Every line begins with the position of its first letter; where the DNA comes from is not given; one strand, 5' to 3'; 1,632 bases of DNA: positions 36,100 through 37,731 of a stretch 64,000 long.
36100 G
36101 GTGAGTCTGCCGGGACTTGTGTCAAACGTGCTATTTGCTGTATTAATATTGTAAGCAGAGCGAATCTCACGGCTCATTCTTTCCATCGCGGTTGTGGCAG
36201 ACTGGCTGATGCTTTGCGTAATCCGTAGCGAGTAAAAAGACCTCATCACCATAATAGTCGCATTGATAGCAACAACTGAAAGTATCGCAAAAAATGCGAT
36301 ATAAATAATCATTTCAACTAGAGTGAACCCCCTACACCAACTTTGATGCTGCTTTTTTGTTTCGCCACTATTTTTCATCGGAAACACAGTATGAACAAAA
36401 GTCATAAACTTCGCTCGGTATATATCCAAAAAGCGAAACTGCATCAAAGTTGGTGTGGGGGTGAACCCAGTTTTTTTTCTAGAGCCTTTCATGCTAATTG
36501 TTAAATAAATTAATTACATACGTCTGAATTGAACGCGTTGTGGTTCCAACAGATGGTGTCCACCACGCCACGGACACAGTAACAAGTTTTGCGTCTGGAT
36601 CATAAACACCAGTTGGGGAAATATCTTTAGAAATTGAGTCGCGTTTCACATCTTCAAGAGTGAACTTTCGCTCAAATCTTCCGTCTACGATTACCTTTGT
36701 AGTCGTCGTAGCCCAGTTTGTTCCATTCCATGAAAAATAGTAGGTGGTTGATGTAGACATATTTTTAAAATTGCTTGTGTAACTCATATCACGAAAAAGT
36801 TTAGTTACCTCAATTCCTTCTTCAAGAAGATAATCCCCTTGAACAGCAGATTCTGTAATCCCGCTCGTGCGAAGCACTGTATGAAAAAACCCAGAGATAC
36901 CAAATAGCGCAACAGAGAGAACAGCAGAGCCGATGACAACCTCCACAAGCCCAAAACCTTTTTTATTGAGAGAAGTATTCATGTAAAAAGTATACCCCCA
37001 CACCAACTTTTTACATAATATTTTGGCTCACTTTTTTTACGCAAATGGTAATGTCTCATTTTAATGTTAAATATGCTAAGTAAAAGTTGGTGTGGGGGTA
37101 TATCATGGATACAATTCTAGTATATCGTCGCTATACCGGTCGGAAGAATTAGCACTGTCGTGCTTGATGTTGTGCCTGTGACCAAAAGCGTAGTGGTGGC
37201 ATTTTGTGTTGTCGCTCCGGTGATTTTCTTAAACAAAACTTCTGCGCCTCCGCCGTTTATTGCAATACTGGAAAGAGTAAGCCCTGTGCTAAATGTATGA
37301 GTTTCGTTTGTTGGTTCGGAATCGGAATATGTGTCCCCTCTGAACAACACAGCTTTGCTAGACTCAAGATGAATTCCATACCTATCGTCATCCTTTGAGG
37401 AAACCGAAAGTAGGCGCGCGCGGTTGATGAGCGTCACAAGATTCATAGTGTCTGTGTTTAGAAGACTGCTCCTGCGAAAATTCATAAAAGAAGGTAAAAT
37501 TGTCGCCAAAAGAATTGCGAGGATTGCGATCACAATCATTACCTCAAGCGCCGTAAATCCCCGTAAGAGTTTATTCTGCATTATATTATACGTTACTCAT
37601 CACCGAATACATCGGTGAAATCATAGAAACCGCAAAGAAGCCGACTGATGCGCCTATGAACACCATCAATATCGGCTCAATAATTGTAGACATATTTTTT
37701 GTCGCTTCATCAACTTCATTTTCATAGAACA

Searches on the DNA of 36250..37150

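Call 70: search_rna_families(source=window, start=36250, end=37150, threshold=evalue, max_evalue=1)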
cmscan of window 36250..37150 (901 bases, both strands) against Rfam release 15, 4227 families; matches with E-value up to 1: 10.
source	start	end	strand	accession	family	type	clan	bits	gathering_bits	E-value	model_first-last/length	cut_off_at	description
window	36975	37112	+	RF01005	MIR530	Gene; miRNA;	-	36.2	85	5.7e-05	1-172/172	no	MIR530 microRNA precursor family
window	36987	37107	+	RF03926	MIR1435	Gene; miRNA;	-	27.2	94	0.11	1-186/186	no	MIR1435 microRNA precursor family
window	36965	37119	+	RF04088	MIR812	Gene; miRNA;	-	26.5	80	0.96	1-205/205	no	MIR812 microRNA precursor family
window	36990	37103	+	RF03406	mir-3099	Gene; miRNA;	-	26.1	95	0.0096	1-84/84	no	mir-3099 microRNA precursor family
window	36986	37106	-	RF03926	MIR1435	Gene; miRNA;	-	24.5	94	0.42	1-186/186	no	MIR1435 microRNA precursor family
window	36990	37103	-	RF04223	MIR2619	Gene; miRNA;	-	22.9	113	0.0061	1-202/202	no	MIR2619 microRNA precursor family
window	36317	36471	-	RF01005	MIR530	Gene; miRNA;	-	22.9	85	0.093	1-172/172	no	MIR530 microRNA precursor family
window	36990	37103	+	RF04223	MIR2619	Gene; miRNA;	-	22.4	113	0.0084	1-202/202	no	MIR2619 microRNA precursor family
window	36991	37102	+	RF01910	mir-511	Gene; miRNA;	CL00140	22.2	80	0.064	1-81/81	no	mir-511 microRNA precursor family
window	36988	37103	+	RF01413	miR-430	Gene; miRNA;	CL00096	21.6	47.3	0.33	1-70/70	no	miR-430 microRNA precursor family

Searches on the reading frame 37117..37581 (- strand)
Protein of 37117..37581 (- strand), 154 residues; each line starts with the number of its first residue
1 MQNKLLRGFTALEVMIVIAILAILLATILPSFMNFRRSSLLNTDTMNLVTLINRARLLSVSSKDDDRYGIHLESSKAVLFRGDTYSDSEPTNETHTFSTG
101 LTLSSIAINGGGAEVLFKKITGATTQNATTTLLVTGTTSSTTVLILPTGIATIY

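Call 36: find_encoding_contigs(protein=window:37117-37581:-, flank=3000, max_places=10)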
Protein window:37117-37581:- (154 aa): 11 contigs read that carry it; 6 places shown.
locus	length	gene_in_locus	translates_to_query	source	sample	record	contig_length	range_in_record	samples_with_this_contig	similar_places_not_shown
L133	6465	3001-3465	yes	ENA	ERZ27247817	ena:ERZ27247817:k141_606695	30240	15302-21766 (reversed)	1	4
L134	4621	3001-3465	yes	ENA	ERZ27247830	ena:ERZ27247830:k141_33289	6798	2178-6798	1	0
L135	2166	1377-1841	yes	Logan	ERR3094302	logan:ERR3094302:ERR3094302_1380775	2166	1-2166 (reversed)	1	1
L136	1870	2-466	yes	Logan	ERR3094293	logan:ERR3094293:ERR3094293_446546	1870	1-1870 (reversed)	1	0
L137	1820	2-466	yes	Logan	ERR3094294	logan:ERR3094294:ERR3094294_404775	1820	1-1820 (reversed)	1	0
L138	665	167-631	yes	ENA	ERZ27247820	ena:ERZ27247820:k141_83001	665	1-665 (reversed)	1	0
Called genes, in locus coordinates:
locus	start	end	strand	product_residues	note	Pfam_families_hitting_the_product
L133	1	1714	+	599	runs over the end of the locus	PF05157:MshEN, PF00437:T2SSE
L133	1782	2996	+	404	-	PF28597:T2SSF_N, PF00482:T2SSF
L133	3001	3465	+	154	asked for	-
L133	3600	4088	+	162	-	-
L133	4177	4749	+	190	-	-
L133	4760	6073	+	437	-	-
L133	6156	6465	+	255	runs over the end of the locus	PF00121:TIM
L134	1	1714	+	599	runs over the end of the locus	PF05157:MshEN, PF00437:T2SSE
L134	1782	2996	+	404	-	PF28597:T2SSF_N, PF00482:T2SSF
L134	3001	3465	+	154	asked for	-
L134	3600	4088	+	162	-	-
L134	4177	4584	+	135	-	-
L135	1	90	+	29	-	?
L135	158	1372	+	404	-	PF28597:T2SSF_N, PF00482:T2SSF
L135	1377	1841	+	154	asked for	-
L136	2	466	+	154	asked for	?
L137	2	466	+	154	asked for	?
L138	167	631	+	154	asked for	-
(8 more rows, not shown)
